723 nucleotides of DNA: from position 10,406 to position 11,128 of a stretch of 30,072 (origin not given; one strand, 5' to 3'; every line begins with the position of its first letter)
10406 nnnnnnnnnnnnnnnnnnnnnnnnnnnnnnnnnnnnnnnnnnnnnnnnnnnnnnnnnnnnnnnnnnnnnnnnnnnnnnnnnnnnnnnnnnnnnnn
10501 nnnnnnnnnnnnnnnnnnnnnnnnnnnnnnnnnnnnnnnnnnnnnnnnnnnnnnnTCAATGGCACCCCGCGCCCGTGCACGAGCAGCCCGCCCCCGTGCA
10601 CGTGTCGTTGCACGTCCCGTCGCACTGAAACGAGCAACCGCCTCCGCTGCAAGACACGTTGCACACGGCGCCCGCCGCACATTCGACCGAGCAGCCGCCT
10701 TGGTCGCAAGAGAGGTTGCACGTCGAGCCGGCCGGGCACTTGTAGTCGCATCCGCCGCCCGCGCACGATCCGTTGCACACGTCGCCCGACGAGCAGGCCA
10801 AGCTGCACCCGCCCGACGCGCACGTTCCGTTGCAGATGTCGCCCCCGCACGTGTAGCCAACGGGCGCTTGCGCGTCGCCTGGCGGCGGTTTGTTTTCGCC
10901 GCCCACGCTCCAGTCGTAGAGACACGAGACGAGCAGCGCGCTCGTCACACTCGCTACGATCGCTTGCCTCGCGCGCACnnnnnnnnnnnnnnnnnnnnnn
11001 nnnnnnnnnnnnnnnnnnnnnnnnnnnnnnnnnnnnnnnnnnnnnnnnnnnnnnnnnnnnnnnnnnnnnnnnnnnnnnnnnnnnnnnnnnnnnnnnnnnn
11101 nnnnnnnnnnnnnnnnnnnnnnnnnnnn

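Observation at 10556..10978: Lipoprotein built from a regular 19-residue Cys repeat (C-x3-C-x4-C-x3-C-x5)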

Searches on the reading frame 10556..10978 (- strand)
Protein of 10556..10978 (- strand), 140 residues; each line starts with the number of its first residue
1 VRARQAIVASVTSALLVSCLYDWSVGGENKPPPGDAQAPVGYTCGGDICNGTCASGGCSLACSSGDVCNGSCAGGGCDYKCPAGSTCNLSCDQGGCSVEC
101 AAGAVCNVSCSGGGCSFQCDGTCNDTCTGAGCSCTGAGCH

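Call 5: search_protein_families(library=pfam, proteins=[window:10556-10978:-], max_evalue=10)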
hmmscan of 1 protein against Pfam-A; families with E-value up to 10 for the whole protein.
window:10556-10978:- (140 aa): 1 family
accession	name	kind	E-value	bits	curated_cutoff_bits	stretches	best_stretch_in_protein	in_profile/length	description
PF18672.6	PilZN1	-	2.8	8.2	25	0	96-127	45-76/93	N-terminal PilZ-like domain PilZN1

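Call 6: search_protein_families(library=ncbifam, proteins=[window:10556-10978:-], max_evalue=10)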
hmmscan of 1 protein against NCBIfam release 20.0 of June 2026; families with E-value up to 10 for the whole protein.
window:10556-10978:- (140 aa): 0 families

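Call 8: find_homologous_proteins(query=window:10556-10978:-, max_evalue=0.01)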
Query window:10556-10978:- (140 aa): 4 proteins with E <= 0.01 among 39 candidates.
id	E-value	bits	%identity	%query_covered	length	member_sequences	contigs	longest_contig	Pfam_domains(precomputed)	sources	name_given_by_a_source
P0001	6.4e-10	57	33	84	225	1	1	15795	-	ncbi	-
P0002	1.4e-7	49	38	74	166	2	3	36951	-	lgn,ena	-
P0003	6.9e-4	37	45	73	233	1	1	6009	-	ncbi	-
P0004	2.1e-3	36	39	82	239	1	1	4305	-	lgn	-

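Call 9: search_solved_structures(query=window:10556-10978:-, max_evalue=10, show_alignments=3)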
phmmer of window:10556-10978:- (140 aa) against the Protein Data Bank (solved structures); distinct sequences matched with E-value up to 10: 1.
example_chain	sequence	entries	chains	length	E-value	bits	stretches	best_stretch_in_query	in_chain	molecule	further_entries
4q1q_A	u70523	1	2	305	3.9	10.5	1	43-127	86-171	Adhesin/invasin TibA autotransporter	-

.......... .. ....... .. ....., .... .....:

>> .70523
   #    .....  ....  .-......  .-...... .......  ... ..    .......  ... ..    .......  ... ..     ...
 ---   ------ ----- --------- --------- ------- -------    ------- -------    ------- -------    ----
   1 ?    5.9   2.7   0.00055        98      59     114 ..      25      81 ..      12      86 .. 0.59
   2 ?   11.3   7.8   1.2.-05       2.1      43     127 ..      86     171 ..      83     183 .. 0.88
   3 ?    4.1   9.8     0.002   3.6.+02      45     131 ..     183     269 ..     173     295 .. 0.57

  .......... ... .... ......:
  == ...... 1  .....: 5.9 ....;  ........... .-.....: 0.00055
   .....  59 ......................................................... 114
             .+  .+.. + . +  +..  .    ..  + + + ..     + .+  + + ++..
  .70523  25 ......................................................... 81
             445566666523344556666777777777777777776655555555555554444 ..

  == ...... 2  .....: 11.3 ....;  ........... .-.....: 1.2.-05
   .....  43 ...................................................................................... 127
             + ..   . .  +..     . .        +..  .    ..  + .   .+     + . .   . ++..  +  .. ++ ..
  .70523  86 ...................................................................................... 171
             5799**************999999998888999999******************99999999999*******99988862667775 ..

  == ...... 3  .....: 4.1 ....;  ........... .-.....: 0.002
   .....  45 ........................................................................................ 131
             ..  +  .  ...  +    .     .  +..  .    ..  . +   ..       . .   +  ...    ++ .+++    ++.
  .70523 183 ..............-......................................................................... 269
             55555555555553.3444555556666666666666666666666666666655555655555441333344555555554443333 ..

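Call 15: find_encoding_contigs(protein=window:10556-10978:-, flank=10000)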
Protein window:10556-10978:- (140 aa): no gene with exactly this product is on record in the collection.

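Call 16: find_encoding_contigs(protein=P0001, flank=8000)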
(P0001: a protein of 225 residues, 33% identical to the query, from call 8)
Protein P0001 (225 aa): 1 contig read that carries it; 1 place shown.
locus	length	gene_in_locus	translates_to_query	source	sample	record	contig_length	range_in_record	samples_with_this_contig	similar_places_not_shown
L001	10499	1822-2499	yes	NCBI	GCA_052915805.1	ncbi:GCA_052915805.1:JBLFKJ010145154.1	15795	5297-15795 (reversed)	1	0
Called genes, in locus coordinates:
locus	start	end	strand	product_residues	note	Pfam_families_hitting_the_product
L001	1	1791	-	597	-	?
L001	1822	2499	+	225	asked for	-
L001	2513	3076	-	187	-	PF01872:RibD_C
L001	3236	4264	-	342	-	PF00026:Asp, PF14541:TAXi_C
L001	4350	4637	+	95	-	-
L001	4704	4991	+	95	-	-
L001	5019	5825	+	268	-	-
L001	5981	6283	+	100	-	-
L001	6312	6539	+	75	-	PF11154:DUF2934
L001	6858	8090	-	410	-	PF01011:PQQ (faint), PF13570:Beta-prop_ACSF4 (faint), PF13360:PQQ_2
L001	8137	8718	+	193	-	-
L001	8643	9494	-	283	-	-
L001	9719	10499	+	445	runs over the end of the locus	PF04185:Phosphoesterase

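Call 23: predict_structure(alignment_id=A2)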
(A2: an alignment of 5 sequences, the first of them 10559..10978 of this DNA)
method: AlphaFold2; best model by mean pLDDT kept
length: 140 residues; sequences in the alignment: 5
mean_pLDDT: 70.4   pTM: 0.57
mean pLDDT of the five models: 70.4, 70.1, 69.7, 66.2, 65.3
residues with pLDDT >= 90: 17; 70-90: 72; 50-70: 14; < 50: 37
segments of 3 or more residues with pLDDT < 50: 2-6, 8-39
pLDDT, mean of each block of 10 residues (from residue 1): 44 40 36 42 63 76 85 85 90 87 90 87 79 82
secondary structure, 60 per line:
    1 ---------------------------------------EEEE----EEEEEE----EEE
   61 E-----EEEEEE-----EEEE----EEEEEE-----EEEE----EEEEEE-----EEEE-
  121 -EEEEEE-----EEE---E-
elements in order: E40-43 E48-53 E58-61 E67-72 E78-81 E86-91 E97-100 E105-110 E116-119 E122-127 E133-135

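Call 28: fold_search(model_id=the predicted structure, library=pdb)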
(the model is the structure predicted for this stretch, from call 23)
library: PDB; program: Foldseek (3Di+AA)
matches with E <= 10: 32; with E <= 0.001: 0
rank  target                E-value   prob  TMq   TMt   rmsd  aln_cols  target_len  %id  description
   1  2f3l                  1.7e+00  0.10  0.28  0.29   6.9       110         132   10  Crystal Structure of a Lumenal Rfr-domain protein (Contig83.1_1_243_746) from Cyanothece sp. 51142 at 2.1 Angstrom resol (released 2006-11-07)
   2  5jlv_C                2.3e+00  0.02  0.16  0.19  10.0       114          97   10  Receptor binding domain of Botulinum neurotoxin A in complex with human glycosylated SV2C (released 2016-06-15)
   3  9nyi_A                2.4e+00  0.04  0.18  0.10   8.9       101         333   13  Structure of HalA in complex with oligodeoxyadenylate (released 2025-05-07)
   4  5gt5_A                3.0e+00  0.05  0.22  0.09   9.5       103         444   11  Structural basis of the specific activity and thermostability of pectate lyase (pelN) from Paenibacillus sp. 0602 (released 2017-10-25)
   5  5jlv_D                3.9e+00  0.02  0.20  0.26   9.7       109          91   13  Receptor binding domain of Botulinum neurotoxin A in complex with human glycosylated SV2C (released 2016-06-15)
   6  5nxk_C                5.8e+00  0.08  0.28  0.14   7.4       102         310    7  L. reuteri 53608 SRRP (released 2018-03-21)
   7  4nu3_B                5.8e+00  0.06  0.28  0.20   9.0       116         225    9  Crystal structure of mFfIBP, a capping head region swapped mutant of ice-binding protein (released 2014-04-16)
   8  7o7a_B                5.8e+00  0.06  0.29  0.12   8.8       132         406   11  Structure of the PL6 family alginate lyase Pedsa0632 from Pseudopedobacter saltans (released 2021-07-28)
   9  5jmc_D                5.8e+00  0.01  0.17  0.22  10.8       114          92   12  Receptor binding domain of Botulinum neurotoxin A in complex with rat SV2C (released 2016-06-15)
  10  2b0r_A                6.1e+00  0.15  0.42  0.37   4.9       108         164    5  Crystal Structure of Cyclase-Associated Protein from Cryptosporidium parvum (released 2005-09-27)
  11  9p0c_A                6.1e+00  0.08  0.31  0.27   5.2        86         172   16  Crystal structure of Ca2+-bound RTX domain block V of adenylate cyclase toxin from Bordetella pertussis (released 2026-01-07)
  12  3vn3_A                6.4e+00  0.02  0.20  0.15  11.0       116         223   15  Fungal antifreeze protein exerts hyperactivity by constructing an inequable beta-helix (released 2012-06-06)
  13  9ohc                  6.4e+00  0.01  0.15  0.02  12.3        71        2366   17  CryoEM structure of Toxin B (TcdB) from clostridioides difficile complexed with taurochenodeoxycholic acid (TCDCA) (released 2026-03-11)
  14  1vbl                  6.8e+00  0.01  0.17  0.08  11.1       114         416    9  Structure of the thermostable pectate lyase PL 47 (released 2005-04-19)
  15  7o7a_A                7.2e+00  0.05  0.29  0.12   8.9       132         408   11  Structure of the PL6 family alginate lyase Pedsa0632 from Pseudopedobacter saltans (released 2021-07-28)
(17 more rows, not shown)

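Call 34: find_homologous_proteins(query=A4, max_evalue=0.00001)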
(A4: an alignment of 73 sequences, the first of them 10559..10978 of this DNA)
Query A4 (73 sequences) (140 aa, profile of the alignment): 74 proteins with E <= 0.00001 among 8000 candidates.
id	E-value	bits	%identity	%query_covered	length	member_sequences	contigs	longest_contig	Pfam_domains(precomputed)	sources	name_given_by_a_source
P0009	3.5e-35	139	37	59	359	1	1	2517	-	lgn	-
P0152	1.3e-31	128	42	60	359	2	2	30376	-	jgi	-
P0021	3.2e-29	120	40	66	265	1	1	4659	-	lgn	-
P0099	3.6e-26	110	40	68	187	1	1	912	-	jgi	jgi:hypothetical protein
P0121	3.1e-25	107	42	64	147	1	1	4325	-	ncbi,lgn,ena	-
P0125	3.4e-24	104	41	71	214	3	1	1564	-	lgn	-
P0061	4.2e-24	103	47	62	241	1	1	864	-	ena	-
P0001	1.6e-23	101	33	84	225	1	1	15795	-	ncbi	-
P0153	1.8e-23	101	42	67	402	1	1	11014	PF00691.26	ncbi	-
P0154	1.8e-23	101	39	62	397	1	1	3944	-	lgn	-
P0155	2.8e-23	101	40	61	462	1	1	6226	PF06028.18,PF05057.21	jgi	-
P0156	3.5e-23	100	35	66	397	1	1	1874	-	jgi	jgi:hypothetical protein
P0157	1.1e-22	99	44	64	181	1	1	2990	-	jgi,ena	-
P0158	4.2e-22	97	44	64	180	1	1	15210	-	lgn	-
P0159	5.6e-22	96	48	46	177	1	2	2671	-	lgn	-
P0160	7.9e-21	93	49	39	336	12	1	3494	PF00691.26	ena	-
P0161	1.3e-20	92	39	51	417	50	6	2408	-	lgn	-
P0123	2.7e-18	84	46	49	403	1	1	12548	PF13519.13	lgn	-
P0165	3.6e-18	84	39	61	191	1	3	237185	-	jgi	jgi:hypothetical protein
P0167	1.2e-17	82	45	51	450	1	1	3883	PF00691.26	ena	-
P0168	1.5e-17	82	43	62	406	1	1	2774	-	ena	-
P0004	4.7e-17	80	39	82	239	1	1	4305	-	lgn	-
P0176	1.2e-15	76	45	59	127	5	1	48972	-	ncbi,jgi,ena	jgi:hypothetical protein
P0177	2.2e-15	75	40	66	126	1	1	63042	-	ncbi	-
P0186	1.8e-13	69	36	47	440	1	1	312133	-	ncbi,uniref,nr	ncbi:Tenascin-X [Stylophora pistillata]|uniref:Tenascin-X n=1 Tax=Stylophora pistillata TaxID=50429 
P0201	1.4e-7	50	51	45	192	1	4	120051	-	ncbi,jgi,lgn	ncbi:MAG TPA: hypothetical protein VGL81_21350 [Polyangiaceae bacterium]|jgi:hypothetical protein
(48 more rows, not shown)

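Call 37: find_encoding_contigs(protein=P0004, flank=6000)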
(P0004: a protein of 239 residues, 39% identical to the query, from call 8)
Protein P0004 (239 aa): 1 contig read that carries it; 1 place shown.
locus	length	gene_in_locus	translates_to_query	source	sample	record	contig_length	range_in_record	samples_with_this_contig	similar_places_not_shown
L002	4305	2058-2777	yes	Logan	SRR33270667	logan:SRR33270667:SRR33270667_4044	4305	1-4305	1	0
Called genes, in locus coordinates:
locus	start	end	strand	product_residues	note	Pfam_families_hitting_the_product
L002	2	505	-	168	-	?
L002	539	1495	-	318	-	PF04773:FecR, PF13432:TPR_16 (weak)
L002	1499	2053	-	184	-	PF04542:Sigma70_r2, PF08281:Sigma70_r4_2 (weak)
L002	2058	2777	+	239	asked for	-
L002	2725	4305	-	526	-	?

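Call 38: find_encoding_contigs(protein=P0002, flank=8000)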
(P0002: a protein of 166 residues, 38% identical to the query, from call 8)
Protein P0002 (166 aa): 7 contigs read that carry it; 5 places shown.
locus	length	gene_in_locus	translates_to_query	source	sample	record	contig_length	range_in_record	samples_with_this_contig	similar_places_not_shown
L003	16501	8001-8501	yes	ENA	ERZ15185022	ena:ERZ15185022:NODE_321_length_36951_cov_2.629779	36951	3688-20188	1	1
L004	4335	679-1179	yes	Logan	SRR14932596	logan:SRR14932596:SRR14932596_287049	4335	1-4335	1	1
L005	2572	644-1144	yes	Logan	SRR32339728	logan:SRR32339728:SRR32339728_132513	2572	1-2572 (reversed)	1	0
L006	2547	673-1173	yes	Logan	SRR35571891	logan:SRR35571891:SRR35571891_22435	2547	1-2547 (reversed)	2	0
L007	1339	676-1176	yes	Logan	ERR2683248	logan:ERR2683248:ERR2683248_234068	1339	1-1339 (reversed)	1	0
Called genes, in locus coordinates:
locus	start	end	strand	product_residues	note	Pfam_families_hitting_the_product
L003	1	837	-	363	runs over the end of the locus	-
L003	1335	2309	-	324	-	-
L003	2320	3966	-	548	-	PF09136:Glucodextran_B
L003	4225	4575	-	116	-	PF01253:SUI1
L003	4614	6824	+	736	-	PF17678:Glyco_hydro_92N, PF07971:Glyco_hydro_92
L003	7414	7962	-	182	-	-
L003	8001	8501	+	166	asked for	-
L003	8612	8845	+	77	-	-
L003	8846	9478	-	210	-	PF05728:UPF0227, PF12697:Abhydrolase_6 (weak), PF00561:Abhydrolase_1 (faint), PF12146:Hydrolase_4 (weak)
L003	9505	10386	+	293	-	PF03747:ADP_ribosyl_GH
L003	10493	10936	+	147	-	-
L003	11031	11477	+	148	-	-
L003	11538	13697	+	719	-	PF08497:Radical_SAM_N, PF04055:Radical_SAM, PF11842:DUF3362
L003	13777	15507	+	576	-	PF00069:Pkinase, PF03109:ABC1 (faint), PF07714:PK_Tyr_Ser-Thr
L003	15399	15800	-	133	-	-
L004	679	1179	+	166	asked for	-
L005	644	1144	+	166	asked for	-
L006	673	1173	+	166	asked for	-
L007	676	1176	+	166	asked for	-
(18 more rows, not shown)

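Call 46: search_protein_families(library=pfam, proteins=[P0153, P0155, P0160, P0167, P0152, P0154, P0161, P0168, P0186], max_evalue=0.01)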
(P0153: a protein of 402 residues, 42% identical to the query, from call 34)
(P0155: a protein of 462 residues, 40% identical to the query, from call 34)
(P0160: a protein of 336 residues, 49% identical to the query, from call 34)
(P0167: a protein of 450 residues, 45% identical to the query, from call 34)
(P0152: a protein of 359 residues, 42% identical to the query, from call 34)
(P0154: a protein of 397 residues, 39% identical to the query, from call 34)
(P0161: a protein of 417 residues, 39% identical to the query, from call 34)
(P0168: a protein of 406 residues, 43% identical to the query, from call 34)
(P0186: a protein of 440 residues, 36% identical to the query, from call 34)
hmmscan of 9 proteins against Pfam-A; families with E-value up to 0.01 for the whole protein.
P0153 (402 aa): 1 family
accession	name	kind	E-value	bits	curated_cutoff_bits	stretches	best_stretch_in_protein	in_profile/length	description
PF00691.25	OmpA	-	1.1e-18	67.8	27.2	1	98-189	1-93/98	OmpA family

P0155 (462 aa): 5 families
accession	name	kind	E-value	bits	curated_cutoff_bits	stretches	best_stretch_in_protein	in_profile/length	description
PF06028.17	DUF915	-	2.9e-06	27.2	22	1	138-248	82-192/255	Alpha/beta hydrolase of unknown function (DUF915)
PF05057.20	DUF676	-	2e-05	24.6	20.3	1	137-208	54-134/217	Putative serine esterase (DUF676)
PF12146.15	Hydrolase_4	-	0.00053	19.8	27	0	139-182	56-95/239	Serine aminopeptidase, S33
PF24096.1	DUF7379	-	0.0027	18.1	33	1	142-204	54-117/191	Domain of unknown function (DUF7379)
PF02089.21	Palm_thioest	-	0.0032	17.7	26.8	1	99-208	1-119/254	Palmitoyl protein thioesterase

P0160 (336 aa): 2 families
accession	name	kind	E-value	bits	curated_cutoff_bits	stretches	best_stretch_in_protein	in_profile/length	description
PF00691.25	OmpA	-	1.3e-16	61.1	27.2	1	93-183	1-92/98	OmpA family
PF05359.17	DUF748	-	0.0083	14.6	50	0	90-141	879-930/1037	Domain of Unknown Function (DUF748)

P0167 (450 aa): 1 family
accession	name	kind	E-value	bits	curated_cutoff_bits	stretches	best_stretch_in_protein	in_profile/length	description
PF00691.25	OmpA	-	2.9e-17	63.2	27.2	1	189-279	1-92/98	OmpA family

P0152 (359 aa): 0 families

P0154 (397 aa): 0 families

P0161 (417 aa): 0 families

P0168 (406 aa): 0 families

P0186 (440 aa): 0 families

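Call 51: find_encoding_contigs(protein=P0165, flank=5000, max_places=2)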
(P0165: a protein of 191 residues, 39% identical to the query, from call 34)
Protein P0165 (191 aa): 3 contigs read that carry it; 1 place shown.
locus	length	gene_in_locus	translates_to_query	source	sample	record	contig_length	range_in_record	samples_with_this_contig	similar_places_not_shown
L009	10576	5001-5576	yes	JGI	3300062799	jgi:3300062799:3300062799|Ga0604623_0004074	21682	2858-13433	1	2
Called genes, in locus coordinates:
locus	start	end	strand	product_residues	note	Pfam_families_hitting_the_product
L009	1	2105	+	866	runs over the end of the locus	PF00069:Pkinase, PF07714:PK_Tyr_Ser-Thr, PF01636:APH (weak)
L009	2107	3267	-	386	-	PF02771:Acyl-CoA_dh_N, PF02770:Acyl-CoA_dh_M, PF00441:Acyl-CoA_dh_1, PF08028:Acyl-CoA_dh_2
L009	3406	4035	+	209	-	PF05951:Peptidase_M15_2, PF08291:Peptidase_M15_3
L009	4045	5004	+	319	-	PF00749:tRNA-synt_1c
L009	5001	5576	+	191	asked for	-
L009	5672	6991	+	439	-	PF01595:CNNM, PF00571:CBS, PF03471:CorC_HlyC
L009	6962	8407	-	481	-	PF02321:OEP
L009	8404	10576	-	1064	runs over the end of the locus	PF00873:ACR_tran, PF03176:MMPL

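Call 52: find_encoding_contigs(protein=P0201, flank=5000, max_places=2)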
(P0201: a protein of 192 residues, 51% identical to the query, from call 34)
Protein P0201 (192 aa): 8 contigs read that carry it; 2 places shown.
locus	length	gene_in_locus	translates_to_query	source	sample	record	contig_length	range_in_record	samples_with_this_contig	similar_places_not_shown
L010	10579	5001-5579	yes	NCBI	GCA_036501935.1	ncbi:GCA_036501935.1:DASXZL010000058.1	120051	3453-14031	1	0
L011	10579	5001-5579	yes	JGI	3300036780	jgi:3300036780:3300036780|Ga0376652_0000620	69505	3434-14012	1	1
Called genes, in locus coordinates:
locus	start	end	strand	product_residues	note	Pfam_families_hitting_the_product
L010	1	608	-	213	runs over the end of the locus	PF02223:Thymidylate_kin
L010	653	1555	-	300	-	PF02569:Pantoate_ligase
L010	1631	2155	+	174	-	-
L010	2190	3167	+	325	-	-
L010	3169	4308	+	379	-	-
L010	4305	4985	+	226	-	PF01902:Diphthami_syn_2_N, PF28410:Diphthami_syn_2_C (weak)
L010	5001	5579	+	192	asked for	-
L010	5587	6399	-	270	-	-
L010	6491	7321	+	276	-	-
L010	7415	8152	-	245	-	-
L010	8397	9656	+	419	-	PF03738:GSP_synth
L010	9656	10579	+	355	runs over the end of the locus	-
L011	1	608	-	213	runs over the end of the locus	PF02223:Thymidylate_kin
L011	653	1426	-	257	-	PF02569:Pantoate_ligase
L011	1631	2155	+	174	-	-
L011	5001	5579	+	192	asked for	-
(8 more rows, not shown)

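Call 53: find_encoding_contigs(protein=P0177, flank=5000, max_places=2)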
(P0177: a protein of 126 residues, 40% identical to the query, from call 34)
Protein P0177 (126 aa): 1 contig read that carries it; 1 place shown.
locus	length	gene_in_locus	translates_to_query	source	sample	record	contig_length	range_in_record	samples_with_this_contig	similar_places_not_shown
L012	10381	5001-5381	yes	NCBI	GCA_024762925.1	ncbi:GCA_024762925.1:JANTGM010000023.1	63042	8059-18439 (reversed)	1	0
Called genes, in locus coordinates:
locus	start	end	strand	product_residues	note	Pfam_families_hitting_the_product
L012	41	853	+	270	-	-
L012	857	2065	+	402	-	PF00069:Pkinase, PF01636:APH (faint), PF03109:ABC1 (faint), PF07714:PK_Tyr_Ser-Thr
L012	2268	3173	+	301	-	-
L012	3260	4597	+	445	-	PF16697:Yop-YscD_cpl, PF00498:FHA, PF00158:Sigma54_activat, PF14532:Sigma54_activ_2, PF00004:AAA (weak), PF07724:AAA_2 (weak), PF07728:AAA_5, PF25601:AAA_lid_14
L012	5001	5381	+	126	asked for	-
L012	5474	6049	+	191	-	-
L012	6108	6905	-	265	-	PF04116:FA_hydroxylase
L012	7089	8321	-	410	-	PF00092:VWA, PF13519:VWA_2 (weak), PF25106:VWA_4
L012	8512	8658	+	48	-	-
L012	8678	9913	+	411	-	PF00149:Metallophos (faint)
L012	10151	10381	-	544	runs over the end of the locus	PF00069:Pkinase, PF07714:PK_Tyr_Ser-Thr, PF01636:APH (faint), PF03109:ABC1 (weak)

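Call 54: find_encoding_contigs(protein=P0176, flank=5000, max_places=2)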
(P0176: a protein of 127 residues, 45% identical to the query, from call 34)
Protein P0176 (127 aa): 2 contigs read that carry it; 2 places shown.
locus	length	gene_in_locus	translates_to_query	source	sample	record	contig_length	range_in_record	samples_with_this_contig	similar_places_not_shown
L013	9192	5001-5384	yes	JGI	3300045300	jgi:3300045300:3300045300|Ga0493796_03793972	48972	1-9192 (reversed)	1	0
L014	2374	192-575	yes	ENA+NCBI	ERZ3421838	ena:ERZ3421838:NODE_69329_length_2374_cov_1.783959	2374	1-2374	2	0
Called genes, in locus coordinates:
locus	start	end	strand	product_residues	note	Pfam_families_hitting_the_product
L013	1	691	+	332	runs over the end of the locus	PF03548:LolA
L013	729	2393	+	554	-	PF01676:Metalloenzyme, PF06415:iPGM_N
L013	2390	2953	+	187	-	PF08534:Redoxin, PF00578:AhpC-TSA, PF00085:Thioredoxin (weak), PF13905:Thioredoxin_8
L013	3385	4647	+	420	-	-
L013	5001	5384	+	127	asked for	-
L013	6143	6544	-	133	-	-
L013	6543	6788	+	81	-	-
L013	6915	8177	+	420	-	PF13091:PLDc_2, PF09565:RE_NgoFVII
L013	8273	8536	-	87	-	-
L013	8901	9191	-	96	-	?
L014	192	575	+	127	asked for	-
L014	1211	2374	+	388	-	?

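Call 68: search_protein_families(library=padloc, proteins=[window:10559-10978:-], max_evalue=0.1)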
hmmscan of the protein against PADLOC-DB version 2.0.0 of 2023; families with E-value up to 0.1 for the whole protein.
window:10559-10978:- (140 aa): 0 families

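Call 73: find_related_loci(query=window:10559-10978:-, collection=metagenome_contigs, flank=6000)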
Query window:10559-10978:- (140 aa) in metagenome_contigs; peptide patterns used: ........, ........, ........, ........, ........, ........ (x = any residue, [..] = any of these).
69 stretches matched a pattern, but none encodes a relative of the query by tblastn (E <= 1e-3).
